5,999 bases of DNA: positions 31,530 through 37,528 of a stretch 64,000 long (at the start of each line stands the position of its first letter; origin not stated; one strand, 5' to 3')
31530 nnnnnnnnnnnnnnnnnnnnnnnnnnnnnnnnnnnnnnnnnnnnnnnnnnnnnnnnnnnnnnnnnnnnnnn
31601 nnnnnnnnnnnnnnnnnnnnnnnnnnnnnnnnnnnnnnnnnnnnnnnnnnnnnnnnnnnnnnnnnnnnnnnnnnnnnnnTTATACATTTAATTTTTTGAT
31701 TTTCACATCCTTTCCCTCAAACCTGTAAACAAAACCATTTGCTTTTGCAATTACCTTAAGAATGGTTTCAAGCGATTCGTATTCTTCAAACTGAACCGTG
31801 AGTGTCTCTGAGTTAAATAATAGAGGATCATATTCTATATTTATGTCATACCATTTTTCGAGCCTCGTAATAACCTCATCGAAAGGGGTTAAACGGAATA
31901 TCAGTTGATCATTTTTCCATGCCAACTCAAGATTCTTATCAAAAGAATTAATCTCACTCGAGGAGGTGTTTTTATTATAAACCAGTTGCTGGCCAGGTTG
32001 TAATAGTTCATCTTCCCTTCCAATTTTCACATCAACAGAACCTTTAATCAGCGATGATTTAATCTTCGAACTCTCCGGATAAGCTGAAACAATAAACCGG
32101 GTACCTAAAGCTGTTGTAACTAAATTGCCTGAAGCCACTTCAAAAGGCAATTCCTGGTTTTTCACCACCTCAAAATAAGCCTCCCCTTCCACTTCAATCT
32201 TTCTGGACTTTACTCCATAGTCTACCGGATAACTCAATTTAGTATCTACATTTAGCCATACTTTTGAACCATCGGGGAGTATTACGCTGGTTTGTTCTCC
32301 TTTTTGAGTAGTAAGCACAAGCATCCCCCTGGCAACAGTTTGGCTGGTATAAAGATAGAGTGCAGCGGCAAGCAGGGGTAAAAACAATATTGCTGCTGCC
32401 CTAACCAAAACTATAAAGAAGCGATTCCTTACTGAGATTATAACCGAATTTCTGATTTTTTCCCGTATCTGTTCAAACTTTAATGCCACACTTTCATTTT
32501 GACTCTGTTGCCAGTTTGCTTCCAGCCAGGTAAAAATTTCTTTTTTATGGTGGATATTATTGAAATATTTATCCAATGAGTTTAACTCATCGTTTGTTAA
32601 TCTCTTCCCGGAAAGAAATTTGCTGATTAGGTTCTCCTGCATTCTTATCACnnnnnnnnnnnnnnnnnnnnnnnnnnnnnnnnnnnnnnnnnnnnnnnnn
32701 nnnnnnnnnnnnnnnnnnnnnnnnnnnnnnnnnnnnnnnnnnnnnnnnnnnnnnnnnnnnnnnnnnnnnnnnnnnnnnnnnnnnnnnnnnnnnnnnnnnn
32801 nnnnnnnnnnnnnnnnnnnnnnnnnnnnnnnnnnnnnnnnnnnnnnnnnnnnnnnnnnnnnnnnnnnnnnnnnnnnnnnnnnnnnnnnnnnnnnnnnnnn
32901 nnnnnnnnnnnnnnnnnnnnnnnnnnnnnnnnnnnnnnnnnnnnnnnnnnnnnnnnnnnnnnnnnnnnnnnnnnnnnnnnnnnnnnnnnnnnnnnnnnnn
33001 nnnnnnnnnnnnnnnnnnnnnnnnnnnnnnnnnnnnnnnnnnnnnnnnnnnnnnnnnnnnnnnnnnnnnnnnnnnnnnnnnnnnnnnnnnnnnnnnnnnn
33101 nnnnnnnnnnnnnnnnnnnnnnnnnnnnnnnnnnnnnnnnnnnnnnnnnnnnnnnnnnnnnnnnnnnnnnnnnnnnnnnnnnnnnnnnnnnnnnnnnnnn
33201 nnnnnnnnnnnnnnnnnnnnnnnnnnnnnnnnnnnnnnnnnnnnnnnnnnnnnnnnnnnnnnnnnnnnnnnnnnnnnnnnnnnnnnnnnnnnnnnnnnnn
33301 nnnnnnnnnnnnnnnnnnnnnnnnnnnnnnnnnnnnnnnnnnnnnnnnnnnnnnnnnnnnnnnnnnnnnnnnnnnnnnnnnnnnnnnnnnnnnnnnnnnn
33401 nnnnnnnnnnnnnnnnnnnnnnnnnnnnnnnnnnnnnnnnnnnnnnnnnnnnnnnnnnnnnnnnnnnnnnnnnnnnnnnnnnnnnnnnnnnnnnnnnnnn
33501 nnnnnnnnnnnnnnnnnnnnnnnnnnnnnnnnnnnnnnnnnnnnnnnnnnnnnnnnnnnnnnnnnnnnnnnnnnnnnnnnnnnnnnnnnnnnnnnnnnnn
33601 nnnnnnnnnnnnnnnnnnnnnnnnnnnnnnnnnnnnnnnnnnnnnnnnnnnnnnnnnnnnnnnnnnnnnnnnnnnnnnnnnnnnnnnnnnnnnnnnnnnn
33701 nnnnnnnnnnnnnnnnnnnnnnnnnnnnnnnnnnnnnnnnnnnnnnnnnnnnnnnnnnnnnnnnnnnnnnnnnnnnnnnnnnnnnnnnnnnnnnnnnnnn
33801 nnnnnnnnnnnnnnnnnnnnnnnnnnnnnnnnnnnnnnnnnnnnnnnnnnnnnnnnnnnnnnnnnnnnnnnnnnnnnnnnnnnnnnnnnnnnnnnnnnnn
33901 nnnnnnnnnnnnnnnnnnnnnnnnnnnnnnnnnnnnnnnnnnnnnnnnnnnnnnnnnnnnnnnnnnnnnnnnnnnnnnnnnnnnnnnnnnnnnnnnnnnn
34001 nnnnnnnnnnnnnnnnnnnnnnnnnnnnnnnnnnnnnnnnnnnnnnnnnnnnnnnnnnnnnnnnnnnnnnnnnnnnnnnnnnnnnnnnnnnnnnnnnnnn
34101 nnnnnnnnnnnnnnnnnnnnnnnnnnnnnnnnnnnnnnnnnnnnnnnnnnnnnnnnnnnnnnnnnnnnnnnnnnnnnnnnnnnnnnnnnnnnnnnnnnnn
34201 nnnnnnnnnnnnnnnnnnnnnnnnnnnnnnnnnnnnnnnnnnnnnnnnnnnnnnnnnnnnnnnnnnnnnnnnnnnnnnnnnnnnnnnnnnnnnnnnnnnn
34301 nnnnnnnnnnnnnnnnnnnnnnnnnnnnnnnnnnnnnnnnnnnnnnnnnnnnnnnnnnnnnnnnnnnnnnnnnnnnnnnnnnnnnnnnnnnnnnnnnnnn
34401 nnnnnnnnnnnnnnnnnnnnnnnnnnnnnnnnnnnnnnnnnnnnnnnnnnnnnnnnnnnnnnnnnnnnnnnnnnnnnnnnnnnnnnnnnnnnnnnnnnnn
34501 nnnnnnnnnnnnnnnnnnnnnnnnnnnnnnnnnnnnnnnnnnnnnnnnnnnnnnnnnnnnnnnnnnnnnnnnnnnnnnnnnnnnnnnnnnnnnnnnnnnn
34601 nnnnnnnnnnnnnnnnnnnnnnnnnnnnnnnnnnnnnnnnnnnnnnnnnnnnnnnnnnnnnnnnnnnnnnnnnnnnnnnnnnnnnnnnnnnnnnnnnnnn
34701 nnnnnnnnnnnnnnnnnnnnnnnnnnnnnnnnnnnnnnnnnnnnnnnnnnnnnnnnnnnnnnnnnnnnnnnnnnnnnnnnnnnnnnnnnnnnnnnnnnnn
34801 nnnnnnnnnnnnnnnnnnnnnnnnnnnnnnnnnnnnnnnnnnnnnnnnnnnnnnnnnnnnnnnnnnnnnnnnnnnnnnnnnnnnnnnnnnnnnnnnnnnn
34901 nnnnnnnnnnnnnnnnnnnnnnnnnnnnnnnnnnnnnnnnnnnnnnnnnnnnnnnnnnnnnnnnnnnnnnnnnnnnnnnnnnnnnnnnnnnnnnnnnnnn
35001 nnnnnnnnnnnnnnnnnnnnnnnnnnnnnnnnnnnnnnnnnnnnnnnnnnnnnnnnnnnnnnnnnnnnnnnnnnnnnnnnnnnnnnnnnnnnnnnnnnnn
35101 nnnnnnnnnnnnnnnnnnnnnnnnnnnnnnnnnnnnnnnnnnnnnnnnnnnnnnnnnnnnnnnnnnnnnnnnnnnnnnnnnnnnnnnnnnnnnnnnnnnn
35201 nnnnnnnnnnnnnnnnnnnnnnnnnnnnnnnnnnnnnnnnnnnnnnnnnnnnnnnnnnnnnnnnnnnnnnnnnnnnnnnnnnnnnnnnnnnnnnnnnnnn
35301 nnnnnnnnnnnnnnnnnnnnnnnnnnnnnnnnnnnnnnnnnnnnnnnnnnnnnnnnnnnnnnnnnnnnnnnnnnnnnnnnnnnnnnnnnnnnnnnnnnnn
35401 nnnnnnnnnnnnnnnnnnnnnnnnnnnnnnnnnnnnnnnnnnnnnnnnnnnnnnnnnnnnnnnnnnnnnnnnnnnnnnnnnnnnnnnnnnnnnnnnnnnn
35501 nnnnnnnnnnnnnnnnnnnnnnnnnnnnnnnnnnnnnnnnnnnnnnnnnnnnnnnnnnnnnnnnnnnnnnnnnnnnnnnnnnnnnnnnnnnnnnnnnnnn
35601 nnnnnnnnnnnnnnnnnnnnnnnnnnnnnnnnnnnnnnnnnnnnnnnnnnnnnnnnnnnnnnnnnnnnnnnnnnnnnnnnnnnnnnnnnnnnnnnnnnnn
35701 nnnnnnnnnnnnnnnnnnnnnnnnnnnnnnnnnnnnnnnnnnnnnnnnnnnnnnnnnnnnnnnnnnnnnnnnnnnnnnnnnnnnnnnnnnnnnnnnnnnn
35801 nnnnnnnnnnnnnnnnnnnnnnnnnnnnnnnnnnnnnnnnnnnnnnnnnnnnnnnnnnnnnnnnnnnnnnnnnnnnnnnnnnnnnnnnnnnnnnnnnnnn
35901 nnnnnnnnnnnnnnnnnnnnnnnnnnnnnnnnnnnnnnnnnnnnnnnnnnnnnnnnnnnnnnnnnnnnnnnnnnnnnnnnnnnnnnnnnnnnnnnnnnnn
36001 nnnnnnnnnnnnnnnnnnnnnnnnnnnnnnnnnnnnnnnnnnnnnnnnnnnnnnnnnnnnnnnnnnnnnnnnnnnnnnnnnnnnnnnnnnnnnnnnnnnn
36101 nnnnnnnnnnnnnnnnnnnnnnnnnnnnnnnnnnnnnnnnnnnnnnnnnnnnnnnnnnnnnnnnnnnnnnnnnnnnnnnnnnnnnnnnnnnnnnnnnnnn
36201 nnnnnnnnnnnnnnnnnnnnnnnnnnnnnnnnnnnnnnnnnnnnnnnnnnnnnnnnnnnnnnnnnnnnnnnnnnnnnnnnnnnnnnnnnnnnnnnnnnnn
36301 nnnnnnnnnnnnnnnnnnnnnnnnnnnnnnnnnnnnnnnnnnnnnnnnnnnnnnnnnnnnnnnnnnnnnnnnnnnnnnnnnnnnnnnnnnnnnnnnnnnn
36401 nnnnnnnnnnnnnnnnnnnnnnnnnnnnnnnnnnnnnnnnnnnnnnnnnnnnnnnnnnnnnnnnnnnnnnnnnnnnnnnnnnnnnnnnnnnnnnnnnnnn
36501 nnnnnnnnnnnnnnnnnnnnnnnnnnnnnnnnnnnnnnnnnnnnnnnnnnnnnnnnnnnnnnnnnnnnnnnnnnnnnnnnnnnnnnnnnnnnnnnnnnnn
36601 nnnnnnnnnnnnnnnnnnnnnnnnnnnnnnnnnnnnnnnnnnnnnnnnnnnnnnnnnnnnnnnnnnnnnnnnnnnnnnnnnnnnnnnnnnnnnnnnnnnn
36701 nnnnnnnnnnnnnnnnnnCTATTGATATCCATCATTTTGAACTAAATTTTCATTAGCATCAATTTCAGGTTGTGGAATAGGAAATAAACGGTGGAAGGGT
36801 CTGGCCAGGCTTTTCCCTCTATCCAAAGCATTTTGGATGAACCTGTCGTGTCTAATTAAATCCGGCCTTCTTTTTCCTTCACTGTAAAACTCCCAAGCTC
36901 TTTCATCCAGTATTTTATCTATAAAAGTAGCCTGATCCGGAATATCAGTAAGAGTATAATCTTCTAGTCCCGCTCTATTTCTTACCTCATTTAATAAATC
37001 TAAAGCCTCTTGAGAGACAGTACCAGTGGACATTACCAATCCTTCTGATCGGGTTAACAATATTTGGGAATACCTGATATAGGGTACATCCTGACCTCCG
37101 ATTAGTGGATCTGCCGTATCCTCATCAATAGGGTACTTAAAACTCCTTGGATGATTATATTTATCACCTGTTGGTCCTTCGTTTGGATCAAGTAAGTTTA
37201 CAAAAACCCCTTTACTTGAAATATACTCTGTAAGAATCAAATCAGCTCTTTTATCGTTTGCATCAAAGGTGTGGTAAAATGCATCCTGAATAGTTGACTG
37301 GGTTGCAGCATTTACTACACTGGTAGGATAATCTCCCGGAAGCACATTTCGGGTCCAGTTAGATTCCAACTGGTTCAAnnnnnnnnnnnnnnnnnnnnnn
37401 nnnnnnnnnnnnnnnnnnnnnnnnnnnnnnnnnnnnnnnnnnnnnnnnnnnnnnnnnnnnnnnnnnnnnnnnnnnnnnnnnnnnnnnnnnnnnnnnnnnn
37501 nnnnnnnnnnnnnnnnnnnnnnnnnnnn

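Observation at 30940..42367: Duplicated sigma/anti-sigma/susC-5' module with reciprocal losses: sigma survives at one copy, FecR at the other, 9 kb apart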

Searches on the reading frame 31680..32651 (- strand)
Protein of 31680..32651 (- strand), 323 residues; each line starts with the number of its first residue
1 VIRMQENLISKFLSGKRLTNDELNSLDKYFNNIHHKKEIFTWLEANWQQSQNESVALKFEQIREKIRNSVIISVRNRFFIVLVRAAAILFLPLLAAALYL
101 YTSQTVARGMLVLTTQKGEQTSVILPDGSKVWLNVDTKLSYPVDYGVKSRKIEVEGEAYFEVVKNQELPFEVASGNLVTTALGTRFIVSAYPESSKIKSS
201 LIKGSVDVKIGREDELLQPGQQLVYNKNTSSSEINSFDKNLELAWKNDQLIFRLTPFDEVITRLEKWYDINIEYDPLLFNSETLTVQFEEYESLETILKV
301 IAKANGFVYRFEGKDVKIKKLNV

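Call 7: search_protein_families(library=pfam, proteins=[window:31680-32651:-], max_evalue=0.001)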
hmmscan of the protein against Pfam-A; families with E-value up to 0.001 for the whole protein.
window:31680-32651:- (323 aa): 2 families
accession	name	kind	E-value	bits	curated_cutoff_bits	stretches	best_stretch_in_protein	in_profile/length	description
PF16344.10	FecR_C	-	3.5e-17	62.6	24.4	1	250-318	2-70/70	FecR, C-terminal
PF04773.18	FecR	-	6.9e-17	62.1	24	1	113-206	3-96/97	FecR protein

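Call 11: find_related_loci(query=window:31680-32642:-, collection=genome_contigs, flank=10000)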
Query window:31680-32642:- (320 aa) in genome_contigs; peptide patterns used: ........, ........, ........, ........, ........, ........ (x = any residue, [..] = any of these).
173 stretches matched a pattern; 45 encode a relative of the query (tblastn E <= 1e-3); 45 distinct loci.
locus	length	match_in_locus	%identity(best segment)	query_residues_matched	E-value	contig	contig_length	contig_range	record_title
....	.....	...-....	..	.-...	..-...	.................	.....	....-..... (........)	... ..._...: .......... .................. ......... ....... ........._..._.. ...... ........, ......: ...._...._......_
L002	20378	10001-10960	60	1-319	9e-122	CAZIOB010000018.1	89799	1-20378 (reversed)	MAG TPA_asm: uncultured Prolixibacteraceae bacterium isolate SRP067234_co1_259 genome assembly, contig: k99_72705, whole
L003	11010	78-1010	60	5-315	2e-119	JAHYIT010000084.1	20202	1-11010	MAG: Mariniphaga sp. isolate KA03 NODE_1368_length_20202_cov_9.374844, whole genome shotgun sequence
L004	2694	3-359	62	192-310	1e-44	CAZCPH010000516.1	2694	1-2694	MAG TPA_asm: uncultured Mariniphaga sp. isolate SRP192927_co6_147 genome assembly, contig: NODE_114520_length_2694_cov_2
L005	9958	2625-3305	31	92-315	4e-36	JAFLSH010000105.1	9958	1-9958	MAG: Prevotella sp. isolate HAN022 Seq105, whole genome shotgun sequence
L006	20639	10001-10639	36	109-311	2e-34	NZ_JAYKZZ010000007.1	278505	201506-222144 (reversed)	Parapedobacter flavus strain CGMCC 1.10938 contig7, whole genome shotgun sequence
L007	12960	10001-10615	34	109-315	2e-34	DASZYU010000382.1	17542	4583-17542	MAG TPA_asm: Puia sp. isolate SMAG_U6218 k141_831914, whole genome shotgun sequence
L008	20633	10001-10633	38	95-304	2e-32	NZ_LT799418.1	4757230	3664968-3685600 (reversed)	Parabacteroides sp. Marseille-P3160 strain Marseille-P3160T, whole genome shotgun sequence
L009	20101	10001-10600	30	108-304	4e-32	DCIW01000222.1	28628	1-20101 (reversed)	MAG TPA_asm: Prevotellaceae bacterium UBA1716 UBA1716_contig_4208, whole genome shotgun sequence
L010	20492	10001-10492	39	107-271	2e-31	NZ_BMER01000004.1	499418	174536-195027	Parapedobacter pyrenivorans strain CGMCC 1.12195 sequence04, whole genome shotgun sequence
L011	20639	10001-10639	34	94-316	1e-31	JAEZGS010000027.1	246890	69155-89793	MAG: Bacteroidetes bacterium isolate OH_CDB_10 k127_1908677, whole genome shotgun sequence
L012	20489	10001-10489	40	109-271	1e-31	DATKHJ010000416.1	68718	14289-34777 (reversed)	MAG TPA_asm: Flavisolibacter sp. isolate SMAG_U14574 k141_130306, whole genome shotgun sequence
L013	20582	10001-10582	33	120-315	2e-31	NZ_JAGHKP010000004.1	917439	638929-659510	Chitinophaga chungangae strain MAH-28 spades_K_17_127_4, whole genome shotgun sequence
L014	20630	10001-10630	32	109-315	3e-30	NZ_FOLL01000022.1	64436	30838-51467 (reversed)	Parapedobacter composti strain DSM 22900, whole genome shotgun sequence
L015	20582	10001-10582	31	120-315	3e-30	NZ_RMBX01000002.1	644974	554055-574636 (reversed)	Chitinophaga barathri strain YLT18 NODE_2_length_644974_cov_59.105330, whole genome shotgun sequence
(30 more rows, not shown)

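Call 20: find_homologous_proteins(query=window:31680-32642:-, max_evalue=1e-30)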
Query window:31680-32642:- (320 aa): 273 proteins with E <= 1e-30 among 4888 candidates; the best 120 are listed.
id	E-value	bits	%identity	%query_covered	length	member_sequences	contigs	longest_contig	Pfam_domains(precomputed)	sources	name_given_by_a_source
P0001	4.0e-203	691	100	100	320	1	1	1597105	PF16344.11,PF04773.19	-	-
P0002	3.1e-142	491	71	99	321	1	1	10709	PF16344.11,PF04773.19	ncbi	-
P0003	6.2e-141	487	71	99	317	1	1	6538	PF16344.11,PF04773.19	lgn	-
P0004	1.1e-140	486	71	99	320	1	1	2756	PF16344.11,PF04773.19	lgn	-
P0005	3.3e-139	481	70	99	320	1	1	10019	PF16344.11,PF04773.19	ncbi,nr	ncbi:MAG: DUF4974 domain-containing protein [Draconibacterium sp.]|nr:DUF4974 domain-containing prot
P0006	1.6e-137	476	69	99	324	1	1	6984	PF16344.11,PF04773.19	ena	-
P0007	1.9e-137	475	68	99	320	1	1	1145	PF16344.11,PF04773.19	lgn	-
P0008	6.4e-137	474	69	99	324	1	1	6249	PF16344.11,PF04773.19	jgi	-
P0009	1.7e-136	472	69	99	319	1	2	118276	PF16344.11,PF04773.19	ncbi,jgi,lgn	-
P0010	6.5e-135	467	69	99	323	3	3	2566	PF16344.11,PF04773.19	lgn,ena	-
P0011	8.3e-135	467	66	100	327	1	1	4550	PF16344.11,PF04773.19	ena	-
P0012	5.5e-134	464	68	96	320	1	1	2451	PF16344.11,PF04773.19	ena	-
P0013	2.6e-133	462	69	99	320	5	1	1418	PF16344.11,PF04773.19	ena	-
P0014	2.7e-133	462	66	99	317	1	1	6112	PF16344.11,PF04773.19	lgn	-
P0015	3.2e-133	462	68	99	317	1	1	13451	PF16344.11,PF04773.19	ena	-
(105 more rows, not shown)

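Call 21: find_encoding_contigs(protein=P0009, flank=10000, max_places=2)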
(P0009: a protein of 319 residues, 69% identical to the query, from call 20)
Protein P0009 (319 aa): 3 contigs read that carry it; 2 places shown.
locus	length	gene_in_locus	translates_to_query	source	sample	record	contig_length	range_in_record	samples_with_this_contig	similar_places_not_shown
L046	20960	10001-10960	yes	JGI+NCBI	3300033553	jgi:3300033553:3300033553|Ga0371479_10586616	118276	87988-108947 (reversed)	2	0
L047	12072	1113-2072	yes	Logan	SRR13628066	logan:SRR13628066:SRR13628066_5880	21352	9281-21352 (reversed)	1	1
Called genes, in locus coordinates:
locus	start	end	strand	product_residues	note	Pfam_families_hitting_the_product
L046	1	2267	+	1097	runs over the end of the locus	PF17128:DUF5107, PF00515:TPR_1 (faint), PF07719:TPR_2 (faint), PF13428:TPR_14 (faint), PF13431:TPR_17 (faint), PF13432:TPR_16 (faint), PF14559:TPR_19 (faint), PF13174:TPR_6 (faint), +4 more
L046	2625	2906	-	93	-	-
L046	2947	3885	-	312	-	PF02492:cobW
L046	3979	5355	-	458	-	PF12176:MtaB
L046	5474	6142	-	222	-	PF02607:B12-binding_2, PF02310:B12-binding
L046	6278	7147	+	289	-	PF07883:Cupin_2 (weak), PF12833:HTH_18, PF00165:HTH_AraC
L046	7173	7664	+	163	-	-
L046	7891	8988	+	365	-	PF13808:DDE_Tnp_1_assoc, PF01609:DDE_Tnp_1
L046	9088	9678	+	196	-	PF07638:Sigma70_ECF, PF04542:Sigma70_r2, PF08281:Sigma70_r4_2, PF04545:Sigma70_r4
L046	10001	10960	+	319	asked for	PF04773:FecR, PF16344:FecR_C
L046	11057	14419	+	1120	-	PF13620:CarboxypepD_reg, PF13715:CarbopepD_reg_2, PF07715:Plug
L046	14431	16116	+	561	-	PF14322:SusD-like_3, PF07980:SusD_RagB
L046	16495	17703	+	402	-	PF07470:Glyco_hydro_88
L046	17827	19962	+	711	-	PF07940:Hepar_II_III_C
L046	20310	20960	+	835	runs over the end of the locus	PF21307:Glyco_hydro_95_C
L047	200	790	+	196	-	PF07638:Sigma70_ECF, PF04542:Sigma70_r2, PF08281:Sigma70_r4_2, PF04545:Sigma70_r4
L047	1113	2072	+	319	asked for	PF04773:FecR, PF16344:FecR_C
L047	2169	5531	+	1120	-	PF13620:CarboxypepD_reg, PF13715:CarbopepD_reg_2, PF07715:Plug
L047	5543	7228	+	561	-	PF14322:SusD-like_3, PF07980:SusD_RagB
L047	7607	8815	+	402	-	PF07470:Glyco_hydro_88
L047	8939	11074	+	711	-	PF07940:Hepar_II_III_C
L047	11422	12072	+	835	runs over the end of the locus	PF21307:Glyco_hydro_95_C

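Call 22: find_encoding_contigs(protein=P0002, flank=10000, max_places=2)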
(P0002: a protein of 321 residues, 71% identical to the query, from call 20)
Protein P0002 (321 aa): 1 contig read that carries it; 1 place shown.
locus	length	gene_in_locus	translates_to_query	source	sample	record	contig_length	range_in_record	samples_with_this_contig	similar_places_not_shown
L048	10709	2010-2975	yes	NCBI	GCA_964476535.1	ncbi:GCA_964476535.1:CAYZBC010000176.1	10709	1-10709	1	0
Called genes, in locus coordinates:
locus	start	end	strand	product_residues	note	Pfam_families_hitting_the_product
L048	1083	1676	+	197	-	PF07638:Sigma70_ECF, PF04542:Sigma70_r2, PF08281:Sigma70_r4_2, PF04545:Sigma70_r4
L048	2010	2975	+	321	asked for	PF04773:FecR, PF16344:FecR_C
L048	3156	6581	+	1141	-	PF13620:CarboxypepD_reg, PF13715:CarbopepD_reg_2, PF07715:Plug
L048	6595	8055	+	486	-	PF14322:SusD-like_3, PF12771:SusD-like_2 (weak), PF07980:SusD_RagB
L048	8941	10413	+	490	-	PF00884:Sulfatase, PF01663:Phosphodiest (faint), PF16347:SGSH_C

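Call 23: find_encoding_contigs(protein=P0005, flank=10000, max_places=2)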
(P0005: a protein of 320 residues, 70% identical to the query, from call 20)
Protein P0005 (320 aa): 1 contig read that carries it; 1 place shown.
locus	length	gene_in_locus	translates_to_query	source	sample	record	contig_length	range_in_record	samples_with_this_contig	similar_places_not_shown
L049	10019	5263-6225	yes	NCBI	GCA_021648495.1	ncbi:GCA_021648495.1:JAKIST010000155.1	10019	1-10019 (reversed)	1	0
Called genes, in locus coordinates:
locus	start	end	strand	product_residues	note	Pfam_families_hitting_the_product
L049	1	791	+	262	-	?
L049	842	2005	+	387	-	PF07690:MFS_1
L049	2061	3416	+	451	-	PF00370:FGGY_N, PF02782:FGGY_C (weak)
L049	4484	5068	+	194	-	PF07638:Sigma70_ECF, PF04542:Sigma70_r2, PF08281:Sigma70_r4_2, PF04545:Sigma70_r4, PF13384:HTH_23 (weak)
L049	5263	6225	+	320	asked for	PF04773:FecR, PF16344:FecR_C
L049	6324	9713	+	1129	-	PF13620:CarboxypepD_reg, PF13715:CarbopepD_reg_2, PF07715:Plug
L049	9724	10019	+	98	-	?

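Call 32: find_encoding_contigs(protein=window:31680-32642:-, flank=1000, max_places=3)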
Protein window:31680-32642:- (320 aa): no gene with exactly this product is on record in the collection.

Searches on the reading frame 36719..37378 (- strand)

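Call 7: search_protein_families(library=pfam, proteins=[window:36719-37378:-], max_evalue=0.001)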
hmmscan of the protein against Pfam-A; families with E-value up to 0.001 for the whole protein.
window:36719-37378:- (219 aa): 1 family
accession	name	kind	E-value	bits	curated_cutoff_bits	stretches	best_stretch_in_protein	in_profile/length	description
PF07980.17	SusD_RagB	-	3.8e-31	109.3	23.1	1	50-218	106-297/297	SusD family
